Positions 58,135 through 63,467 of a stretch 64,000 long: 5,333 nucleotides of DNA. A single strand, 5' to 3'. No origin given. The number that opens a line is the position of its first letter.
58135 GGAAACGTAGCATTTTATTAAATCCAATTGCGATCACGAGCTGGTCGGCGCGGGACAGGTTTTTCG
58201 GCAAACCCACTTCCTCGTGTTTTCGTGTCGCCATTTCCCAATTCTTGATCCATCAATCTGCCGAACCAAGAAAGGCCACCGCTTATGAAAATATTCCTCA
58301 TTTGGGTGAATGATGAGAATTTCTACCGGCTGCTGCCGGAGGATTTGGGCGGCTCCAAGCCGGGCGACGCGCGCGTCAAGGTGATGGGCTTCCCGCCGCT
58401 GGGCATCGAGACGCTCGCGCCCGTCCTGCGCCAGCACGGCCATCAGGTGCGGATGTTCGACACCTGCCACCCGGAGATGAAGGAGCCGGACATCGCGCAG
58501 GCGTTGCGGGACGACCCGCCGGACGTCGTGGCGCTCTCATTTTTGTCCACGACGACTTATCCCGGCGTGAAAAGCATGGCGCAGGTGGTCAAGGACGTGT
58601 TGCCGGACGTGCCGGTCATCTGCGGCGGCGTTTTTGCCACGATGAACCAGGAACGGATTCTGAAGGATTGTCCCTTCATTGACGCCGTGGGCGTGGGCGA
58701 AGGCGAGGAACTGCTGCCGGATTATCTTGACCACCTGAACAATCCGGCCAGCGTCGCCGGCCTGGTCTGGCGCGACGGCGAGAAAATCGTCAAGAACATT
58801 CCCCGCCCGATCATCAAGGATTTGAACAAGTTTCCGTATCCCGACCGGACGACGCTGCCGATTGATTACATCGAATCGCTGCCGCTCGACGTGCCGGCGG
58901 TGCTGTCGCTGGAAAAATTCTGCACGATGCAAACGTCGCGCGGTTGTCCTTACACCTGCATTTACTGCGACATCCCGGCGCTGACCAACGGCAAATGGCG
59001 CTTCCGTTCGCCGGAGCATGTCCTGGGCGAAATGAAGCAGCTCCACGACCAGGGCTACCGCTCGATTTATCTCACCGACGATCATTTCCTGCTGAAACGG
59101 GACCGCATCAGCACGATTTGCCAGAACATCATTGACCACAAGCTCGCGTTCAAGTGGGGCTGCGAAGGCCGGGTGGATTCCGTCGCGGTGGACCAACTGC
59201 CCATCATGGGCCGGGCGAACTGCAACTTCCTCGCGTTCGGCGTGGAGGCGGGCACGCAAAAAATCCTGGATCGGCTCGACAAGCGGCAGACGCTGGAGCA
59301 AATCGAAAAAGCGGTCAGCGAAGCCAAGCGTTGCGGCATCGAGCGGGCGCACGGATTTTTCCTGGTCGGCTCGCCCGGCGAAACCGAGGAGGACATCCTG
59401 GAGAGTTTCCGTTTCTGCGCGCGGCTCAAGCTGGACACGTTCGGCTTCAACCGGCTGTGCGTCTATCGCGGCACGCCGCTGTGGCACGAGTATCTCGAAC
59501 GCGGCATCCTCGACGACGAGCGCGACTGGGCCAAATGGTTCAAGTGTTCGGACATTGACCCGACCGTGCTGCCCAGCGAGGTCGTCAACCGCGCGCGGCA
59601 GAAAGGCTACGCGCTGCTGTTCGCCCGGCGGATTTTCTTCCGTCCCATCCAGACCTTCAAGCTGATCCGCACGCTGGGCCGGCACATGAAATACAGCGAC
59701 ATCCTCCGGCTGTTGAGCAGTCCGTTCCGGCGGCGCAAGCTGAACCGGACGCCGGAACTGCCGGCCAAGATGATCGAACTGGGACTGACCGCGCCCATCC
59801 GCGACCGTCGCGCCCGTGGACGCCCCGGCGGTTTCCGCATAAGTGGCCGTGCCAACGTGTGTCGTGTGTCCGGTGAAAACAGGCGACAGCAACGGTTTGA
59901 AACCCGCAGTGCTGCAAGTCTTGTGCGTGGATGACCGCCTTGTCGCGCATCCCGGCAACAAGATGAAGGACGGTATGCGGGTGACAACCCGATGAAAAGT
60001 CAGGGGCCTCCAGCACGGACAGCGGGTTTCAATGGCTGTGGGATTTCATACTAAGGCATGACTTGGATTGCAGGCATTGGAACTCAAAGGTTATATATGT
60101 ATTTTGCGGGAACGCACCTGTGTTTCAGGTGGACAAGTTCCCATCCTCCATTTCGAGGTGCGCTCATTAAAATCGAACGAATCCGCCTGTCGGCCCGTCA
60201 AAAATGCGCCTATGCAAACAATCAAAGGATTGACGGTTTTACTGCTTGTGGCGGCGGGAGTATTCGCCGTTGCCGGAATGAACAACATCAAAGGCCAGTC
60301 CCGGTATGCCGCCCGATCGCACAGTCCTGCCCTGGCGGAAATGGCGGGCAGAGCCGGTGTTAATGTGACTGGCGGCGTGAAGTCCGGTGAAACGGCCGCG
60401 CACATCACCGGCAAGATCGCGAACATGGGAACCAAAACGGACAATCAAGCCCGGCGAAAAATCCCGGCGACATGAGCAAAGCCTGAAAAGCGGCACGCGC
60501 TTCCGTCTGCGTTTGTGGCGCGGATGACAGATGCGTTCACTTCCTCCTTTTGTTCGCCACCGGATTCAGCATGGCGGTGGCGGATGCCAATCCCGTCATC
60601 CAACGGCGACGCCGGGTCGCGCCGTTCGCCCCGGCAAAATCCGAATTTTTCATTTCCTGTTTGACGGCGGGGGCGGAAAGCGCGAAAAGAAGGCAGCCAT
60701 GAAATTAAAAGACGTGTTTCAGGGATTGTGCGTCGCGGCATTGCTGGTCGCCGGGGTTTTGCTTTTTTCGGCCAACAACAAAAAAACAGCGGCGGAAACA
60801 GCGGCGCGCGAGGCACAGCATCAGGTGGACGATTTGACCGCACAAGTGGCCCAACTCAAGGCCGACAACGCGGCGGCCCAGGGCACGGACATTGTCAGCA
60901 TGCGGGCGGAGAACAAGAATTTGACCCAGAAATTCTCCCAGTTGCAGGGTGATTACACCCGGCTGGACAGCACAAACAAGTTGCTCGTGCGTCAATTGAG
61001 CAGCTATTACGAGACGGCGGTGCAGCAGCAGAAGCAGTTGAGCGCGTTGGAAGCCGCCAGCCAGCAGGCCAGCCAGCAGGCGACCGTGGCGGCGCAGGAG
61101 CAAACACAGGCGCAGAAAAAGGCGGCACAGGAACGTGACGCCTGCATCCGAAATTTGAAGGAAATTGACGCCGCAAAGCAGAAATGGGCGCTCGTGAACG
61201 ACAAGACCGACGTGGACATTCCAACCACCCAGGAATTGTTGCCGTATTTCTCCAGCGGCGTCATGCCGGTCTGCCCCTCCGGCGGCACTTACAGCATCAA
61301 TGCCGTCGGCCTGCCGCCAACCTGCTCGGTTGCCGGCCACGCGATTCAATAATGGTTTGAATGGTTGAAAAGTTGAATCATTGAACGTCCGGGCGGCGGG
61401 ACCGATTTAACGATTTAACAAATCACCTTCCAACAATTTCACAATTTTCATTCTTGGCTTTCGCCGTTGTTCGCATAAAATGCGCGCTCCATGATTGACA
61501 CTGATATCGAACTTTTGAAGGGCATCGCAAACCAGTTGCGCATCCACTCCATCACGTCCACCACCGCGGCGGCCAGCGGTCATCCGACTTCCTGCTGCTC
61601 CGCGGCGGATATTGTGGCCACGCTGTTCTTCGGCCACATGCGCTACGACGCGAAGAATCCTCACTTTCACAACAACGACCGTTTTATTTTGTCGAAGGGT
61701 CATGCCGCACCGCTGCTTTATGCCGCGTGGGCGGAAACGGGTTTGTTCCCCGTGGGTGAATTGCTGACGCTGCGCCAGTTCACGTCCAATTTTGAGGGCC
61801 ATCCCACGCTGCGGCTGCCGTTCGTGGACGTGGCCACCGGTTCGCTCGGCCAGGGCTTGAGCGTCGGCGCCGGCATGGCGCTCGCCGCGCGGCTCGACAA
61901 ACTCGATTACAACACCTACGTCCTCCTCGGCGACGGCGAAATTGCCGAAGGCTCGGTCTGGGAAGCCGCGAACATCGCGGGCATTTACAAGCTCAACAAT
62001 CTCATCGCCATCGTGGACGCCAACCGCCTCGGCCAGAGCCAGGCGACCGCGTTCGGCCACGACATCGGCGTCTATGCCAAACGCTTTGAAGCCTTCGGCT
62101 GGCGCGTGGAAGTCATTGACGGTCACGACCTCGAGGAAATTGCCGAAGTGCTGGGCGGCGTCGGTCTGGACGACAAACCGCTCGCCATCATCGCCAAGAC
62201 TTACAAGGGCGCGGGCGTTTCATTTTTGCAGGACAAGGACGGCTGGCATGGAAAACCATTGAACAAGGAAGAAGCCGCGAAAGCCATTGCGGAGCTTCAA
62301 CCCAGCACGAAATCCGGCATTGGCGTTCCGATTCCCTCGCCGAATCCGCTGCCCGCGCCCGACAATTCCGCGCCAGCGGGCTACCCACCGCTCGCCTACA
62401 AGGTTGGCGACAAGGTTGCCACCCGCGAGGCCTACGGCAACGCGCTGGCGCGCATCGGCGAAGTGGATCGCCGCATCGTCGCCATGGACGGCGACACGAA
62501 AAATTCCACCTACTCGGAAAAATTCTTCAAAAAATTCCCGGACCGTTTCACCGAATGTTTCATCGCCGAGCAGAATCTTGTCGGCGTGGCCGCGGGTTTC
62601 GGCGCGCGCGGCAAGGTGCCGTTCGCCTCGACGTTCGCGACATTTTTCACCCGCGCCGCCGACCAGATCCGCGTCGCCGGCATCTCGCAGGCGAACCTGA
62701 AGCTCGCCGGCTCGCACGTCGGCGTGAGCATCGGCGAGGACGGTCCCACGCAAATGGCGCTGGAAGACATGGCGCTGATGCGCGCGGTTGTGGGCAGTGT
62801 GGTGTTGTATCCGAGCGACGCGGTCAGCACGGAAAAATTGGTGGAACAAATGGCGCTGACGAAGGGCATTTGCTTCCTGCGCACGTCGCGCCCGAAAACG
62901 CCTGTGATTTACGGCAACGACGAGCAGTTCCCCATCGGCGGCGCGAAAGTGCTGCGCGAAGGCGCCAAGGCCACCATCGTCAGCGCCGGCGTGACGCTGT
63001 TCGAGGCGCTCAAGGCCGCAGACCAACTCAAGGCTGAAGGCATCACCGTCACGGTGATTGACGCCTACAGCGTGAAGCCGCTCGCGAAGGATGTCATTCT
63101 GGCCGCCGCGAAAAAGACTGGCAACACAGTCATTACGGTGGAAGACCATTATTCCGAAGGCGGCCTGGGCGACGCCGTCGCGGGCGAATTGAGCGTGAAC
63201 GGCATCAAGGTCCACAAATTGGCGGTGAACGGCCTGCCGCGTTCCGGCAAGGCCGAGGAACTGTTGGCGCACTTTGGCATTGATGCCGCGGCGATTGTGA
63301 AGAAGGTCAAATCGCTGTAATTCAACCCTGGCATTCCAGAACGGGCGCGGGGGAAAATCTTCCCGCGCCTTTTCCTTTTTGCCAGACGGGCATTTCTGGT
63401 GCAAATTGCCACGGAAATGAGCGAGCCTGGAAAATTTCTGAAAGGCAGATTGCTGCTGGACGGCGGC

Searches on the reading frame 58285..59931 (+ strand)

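Call 61: search_protein_families(library=pfam, proteins=[window:58285-59931:+], max_evalue=0.00001)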
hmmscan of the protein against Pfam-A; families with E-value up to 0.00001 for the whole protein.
window:58285-59931:+ (549 aa): 2 families
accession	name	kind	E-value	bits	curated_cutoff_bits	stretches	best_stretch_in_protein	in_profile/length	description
PF04055.27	Radical_SAM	-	6.9e-25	88.6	29.5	1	216-378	2-166/166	Radical SAM superfamily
PF02310.24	B12-binding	-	8.8e-24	84.1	32.1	1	37-146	13-119/121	B12 binding domain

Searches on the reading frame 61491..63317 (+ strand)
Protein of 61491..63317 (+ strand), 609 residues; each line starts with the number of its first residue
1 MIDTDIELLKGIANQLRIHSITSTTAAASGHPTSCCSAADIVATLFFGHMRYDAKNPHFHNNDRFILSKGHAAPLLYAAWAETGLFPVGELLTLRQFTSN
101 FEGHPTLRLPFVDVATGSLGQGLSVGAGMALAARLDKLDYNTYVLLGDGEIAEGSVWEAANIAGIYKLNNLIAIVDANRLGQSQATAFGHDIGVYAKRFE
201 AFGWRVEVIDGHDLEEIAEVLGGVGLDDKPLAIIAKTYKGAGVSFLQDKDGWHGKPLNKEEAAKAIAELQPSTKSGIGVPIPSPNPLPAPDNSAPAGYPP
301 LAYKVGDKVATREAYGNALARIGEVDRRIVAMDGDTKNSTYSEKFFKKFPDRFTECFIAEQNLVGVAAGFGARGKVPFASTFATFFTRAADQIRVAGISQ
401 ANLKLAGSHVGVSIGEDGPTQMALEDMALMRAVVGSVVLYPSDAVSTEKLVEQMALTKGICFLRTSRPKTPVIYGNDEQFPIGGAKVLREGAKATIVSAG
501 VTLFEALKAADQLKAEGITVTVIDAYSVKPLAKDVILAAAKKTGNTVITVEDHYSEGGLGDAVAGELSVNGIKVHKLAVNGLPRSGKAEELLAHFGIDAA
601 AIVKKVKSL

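Call 61: search_protein_families(library=pfam, proteins=[window:61491-63317:+], max_evalue=0.00001)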
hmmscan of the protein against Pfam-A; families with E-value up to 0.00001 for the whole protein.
window:61491-63317:+ (609 aa): 5 families
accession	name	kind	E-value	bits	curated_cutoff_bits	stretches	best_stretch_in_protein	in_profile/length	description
PF00456.26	Transketolase_N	-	2.7e-49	168.4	22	1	12-265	5-271/334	Transketolase, thiamine diphosphate binding domain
PF02779.29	Transket_pyr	-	1.1e-41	142.9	27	1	308-470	2-172/174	Transketolase, pyrimidine binding domain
PF02780.25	Transketolase_C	-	3.7e-29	101.6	25.9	1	483-602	1-124/124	Transketolase, C-terminal domain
PF00676.26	E1_dh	-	4.1e-09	36.3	22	1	117-220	101-203/300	Dehydrogenase E1 component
PF13292.11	DXP_synthase_N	-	3.6e-07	30.2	21.2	0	115-182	109-175/274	1-deoxy-D-xylulose-5-phosphate synthase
